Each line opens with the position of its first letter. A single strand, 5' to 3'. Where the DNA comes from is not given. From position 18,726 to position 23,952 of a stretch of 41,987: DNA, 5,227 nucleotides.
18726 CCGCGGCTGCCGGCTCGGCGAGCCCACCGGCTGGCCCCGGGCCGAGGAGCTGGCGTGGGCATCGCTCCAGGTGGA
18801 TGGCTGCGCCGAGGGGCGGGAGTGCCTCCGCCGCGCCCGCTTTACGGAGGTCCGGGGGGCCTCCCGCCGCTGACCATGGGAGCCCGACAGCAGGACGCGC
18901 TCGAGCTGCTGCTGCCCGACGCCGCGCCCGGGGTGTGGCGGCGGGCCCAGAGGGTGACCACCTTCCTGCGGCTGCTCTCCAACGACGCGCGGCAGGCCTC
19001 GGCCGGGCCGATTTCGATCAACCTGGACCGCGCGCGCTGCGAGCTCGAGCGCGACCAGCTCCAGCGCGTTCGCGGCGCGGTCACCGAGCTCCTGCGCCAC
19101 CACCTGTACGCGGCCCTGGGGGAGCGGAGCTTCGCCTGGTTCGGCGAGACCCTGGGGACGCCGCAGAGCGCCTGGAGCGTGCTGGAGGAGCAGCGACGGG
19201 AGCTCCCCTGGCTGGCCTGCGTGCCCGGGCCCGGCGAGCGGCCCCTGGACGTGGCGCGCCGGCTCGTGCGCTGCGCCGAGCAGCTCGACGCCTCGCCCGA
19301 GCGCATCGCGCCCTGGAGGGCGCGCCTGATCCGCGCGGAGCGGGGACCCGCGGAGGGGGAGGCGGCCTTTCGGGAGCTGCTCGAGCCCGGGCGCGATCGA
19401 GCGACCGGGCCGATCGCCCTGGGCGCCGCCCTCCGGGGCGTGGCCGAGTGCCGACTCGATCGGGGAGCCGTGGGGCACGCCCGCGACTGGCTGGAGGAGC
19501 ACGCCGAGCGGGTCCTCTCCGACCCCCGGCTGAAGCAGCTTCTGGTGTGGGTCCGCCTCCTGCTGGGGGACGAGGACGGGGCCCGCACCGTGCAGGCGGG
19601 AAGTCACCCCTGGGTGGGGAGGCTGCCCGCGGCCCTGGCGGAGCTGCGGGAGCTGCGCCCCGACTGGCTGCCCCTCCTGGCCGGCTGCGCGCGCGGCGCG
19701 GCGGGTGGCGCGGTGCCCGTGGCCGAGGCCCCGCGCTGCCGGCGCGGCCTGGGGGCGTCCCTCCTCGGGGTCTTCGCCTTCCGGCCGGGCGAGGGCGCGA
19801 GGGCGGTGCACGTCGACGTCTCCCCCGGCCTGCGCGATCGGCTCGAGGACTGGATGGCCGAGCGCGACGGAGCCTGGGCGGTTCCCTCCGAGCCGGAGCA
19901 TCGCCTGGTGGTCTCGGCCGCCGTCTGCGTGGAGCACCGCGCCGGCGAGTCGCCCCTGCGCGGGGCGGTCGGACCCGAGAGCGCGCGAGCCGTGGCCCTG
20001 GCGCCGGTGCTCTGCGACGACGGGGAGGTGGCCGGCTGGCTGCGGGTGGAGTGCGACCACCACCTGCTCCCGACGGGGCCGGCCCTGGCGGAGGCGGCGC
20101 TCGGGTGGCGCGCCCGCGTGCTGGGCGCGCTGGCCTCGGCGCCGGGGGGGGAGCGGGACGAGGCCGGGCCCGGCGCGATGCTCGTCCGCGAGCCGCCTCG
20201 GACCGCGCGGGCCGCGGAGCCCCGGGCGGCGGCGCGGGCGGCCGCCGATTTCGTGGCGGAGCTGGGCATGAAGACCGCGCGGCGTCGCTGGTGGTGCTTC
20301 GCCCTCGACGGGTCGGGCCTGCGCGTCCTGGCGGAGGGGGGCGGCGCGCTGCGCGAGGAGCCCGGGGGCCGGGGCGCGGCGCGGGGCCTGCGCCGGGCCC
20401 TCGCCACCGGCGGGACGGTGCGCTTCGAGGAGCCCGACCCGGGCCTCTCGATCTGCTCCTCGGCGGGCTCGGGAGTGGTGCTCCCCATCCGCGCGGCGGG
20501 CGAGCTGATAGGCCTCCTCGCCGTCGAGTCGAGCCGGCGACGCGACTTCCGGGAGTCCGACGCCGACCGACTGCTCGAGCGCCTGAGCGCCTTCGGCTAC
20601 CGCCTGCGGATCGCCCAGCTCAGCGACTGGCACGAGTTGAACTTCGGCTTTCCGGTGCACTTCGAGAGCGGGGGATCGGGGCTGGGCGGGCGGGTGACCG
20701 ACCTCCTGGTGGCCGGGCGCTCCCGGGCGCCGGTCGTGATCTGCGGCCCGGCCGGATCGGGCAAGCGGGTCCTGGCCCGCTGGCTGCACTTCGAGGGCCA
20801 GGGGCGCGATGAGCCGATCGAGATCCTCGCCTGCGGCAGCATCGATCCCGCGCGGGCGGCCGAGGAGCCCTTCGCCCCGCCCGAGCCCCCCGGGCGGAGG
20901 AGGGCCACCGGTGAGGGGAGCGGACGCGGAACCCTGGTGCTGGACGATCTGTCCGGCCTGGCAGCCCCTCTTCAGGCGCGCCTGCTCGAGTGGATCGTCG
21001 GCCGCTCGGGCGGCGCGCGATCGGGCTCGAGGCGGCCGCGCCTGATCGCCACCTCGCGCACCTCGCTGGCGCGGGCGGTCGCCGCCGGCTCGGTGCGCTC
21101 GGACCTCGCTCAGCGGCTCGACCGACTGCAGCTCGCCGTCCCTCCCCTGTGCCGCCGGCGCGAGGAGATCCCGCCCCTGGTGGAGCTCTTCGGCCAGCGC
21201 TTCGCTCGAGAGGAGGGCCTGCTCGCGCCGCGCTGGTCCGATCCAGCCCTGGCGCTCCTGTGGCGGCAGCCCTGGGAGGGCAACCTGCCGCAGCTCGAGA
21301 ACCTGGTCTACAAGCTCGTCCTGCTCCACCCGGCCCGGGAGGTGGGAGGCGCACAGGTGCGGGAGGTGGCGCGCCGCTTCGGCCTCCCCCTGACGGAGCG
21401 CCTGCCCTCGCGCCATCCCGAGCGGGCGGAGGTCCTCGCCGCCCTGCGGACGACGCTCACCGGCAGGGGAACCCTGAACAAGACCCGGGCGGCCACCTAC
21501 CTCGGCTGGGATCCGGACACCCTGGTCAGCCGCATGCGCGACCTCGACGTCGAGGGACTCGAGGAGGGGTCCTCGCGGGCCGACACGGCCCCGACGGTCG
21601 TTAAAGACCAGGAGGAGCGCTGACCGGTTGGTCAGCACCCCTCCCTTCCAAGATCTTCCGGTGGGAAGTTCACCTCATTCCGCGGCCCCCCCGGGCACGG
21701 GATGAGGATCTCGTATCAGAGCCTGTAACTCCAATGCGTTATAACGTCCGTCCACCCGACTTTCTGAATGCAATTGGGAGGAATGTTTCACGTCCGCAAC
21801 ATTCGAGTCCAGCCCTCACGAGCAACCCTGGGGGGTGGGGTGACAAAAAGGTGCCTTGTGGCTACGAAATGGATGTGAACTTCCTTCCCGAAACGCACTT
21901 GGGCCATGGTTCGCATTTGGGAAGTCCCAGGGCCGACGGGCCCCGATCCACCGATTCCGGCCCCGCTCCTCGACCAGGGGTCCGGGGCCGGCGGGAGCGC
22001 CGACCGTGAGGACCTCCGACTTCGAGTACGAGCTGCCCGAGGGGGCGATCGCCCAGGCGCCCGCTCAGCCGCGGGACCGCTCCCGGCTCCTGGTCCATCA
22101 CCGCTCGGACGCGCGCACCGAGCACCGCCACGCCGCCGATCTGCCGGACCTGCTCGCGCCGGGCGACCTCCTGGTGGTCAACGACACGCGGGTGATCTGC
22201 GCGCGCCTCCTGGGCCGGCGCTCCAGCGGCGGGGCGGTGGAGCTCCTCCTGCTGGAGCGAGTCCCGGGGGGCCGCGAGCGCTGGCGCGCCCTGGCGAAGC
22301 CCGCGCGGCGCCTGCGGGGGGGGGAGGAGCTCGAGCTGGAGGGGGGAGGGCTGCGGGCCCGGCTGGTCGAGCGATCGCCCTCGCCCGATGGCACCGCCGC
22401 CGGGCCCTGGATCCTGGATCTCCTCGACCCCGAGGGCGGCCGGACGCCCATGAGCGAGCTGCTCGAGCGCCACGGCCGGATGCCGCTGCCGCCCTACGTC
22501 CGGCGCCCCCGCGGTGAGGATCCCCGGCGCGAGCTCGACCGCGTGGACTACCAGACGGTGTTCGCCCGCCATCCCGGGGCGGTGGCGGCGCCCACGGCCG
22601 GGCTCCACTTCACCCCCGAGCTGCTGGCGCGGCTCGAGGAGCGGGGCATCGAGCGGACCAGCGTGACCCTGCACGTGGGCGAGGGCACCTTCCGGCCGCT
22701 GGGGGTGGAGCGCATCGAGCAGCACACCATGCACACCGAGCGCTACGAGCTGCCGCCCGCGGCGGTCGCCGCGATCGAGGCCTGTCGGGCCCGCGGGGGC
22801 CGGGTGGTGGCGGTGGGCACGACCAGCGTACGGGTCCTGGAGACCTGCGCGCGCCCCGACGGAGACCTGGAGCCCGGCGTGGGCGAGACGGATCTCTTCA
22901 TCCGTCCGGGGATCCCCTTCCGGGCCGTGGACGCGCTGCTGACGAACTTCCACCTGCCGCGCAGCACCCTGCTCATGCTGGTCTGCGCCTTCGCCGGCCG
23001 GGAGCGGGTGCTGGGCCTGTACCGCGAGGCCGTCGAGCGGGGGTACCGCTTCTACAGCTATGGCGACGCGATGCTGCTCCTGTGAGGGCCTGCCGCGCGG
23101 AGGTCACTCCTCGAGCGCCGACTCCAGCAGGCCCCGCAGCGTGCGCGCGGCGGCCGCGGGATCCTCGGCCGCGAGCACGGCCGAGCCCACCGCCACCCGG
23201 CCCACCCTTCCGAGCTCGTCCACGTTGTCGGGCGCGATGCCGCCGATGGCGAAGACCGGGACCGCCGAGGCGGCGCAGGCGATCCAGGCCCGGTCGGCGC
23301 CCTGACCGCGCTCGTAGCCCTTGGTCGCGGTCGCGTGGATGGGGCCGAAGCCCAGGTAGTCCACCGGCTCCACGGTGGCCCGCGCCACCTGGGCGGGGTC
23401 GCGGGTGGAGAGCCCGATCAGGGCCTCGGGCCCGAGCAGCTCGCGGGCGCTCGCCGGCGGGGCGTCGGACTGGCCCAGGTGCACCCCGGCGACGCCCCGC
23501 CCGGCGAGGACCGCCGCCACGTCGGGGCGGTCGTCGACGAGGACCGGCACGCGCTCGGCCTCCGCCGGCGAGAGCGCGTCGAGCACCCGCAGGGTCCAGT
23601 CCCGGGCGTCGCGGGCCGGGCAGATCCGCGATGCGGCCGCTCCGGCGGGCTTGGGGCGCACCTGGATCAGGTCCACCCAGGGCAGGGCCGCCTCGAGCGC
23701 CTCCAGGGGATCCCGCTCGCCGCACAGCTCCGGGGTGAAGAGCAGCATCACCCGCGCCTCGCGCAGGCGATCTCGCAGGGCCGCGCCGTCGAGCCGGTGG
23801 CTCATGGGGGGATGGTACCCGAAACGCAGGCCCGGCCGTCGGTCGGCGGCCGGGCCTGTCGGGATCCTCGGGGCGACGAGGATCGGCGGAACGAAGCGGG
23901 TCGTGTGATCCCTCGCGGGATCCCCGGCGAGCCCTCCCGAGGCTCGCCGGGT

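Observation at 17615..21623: Translationally coupled trio: sigma-70 region-4 protein, unknown protein, and a sigma-54-activator-like AAA+ protein lacking GAFTGA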

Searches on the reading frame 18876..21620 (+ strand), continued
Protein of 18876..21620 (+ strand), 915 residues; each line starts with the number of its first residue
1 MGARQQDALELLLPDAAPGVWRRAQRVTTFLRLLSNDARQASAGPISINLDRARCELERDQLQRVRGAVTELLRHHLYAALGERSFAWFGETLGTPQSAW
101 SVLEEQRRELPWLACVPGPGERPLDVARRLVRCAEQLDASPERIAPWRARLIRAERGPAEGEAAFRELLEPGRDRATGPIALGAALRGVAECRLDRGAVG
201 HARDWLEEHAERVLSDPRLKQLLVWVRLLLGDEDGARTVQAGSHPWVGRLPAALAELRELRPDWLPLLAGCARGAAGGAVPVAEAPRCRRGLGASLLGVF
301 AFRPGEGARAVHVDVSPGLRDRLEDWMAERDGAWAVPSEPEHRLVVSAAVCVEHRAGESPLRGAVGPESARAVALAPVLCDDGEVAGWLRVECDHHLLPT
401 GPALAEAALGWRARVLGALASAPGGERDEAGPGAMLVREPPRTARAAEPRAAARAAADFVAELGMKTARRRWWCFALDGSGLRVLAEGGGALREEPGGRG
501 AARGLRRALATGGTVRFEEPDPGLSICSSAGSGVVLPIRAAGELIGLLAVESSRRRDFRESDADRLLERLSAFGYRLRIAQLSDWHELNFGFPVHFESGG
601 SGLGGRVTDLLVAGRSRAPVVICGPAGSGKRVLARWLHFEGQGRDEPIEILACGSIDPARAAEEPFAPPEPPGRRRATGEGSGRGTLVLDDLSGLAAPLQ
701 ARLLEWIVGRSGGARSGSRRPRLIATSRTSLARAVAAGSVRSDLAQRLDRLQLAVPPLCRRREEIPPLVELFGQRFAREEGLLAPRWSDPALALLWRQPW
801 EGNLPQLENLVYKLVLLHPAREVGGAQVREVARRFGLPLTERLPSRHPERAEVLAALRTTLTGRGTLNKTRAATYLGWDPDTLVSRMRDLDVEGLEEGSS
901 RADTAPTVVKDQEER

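Call 65: list_cluster_members(proteins=[P0090, window:18876-21620:+, window:17615-18349:+])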
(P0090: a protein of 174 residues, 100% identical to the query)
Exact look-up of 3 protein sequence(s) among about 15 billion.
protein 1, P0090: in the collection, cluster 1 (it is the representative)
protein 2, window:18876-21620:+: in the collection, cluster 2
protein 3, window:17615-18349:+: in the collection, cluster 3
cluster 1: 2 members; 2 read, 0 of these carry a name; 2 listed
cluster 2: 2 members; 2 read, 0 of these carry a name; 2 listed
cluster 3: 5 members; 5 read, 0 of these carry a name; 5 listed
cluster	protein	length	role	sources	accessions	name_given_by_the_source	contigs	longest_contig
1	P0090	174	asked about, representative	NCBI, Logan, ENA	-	-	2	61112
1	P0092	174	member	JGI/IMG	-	-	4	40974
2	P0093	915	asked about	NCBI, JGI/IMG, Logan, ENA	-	-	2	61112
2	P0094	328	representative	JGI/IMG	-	-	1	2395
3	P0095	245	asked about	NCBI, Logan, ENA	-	-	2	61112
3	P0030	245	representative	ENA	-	-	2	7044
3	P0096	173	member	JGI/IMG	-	-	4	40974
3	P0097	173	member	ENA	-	-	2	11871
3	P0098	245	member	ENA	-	-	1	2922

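Call 82: search_protein_families(library=padloc, proteins=[window:18876-21620:+], max_evalue=0.01)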
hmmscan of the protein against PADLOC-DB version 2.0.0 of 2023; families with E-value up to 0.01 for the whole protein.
window:18876-21620:+ (915 aa): 3 families
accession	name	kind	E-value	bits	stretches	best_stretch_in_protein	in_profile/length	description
PDLC01995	RtcR_PspF2--CARF_AAA_HTH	-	1.3e-26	91.8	1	615-892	188-480/481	-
PDLC01993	RtcR--CARF_AAA_HTH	-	5.5e-15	52.8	2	683-834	278-438/523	-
PDLC01994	RtcR_PspF1--CARF_AAA_HTH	-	3.8e-08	30.8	1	617-817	181-387/468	-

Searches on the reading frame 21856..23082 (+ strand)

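Call 83: search_protein_families(library=pfam, proteins=[window:21856-23082:+], max_evalue=0.0001)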
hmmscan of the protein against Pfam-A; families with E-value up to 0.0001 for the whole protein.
window:21856-23082:+ (409 aa): 1 family
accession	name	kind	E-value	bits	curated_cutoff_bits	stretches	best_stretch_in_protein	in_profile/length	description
PF02547.20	Queuosine_synth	-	3.5e-127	424.4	25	1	53-408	1-322/322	Queuosine biosynthesis protein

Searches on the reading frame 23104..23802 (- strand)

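Call 83: search_protein_families(library=pfam, proteins=[window:23104-23802:-], max_evalue=0.0001)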
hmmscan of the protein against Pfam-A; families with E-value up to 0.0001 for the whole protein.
window:23104-23802:- (232 aa): 1 family
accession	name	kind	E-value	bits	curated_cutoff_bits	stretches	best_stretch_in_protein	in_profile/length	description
PF02581.23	TMP-TENI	-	2.3e-35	122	27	1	20-209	3-180/180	Thiamine monophosphate synthase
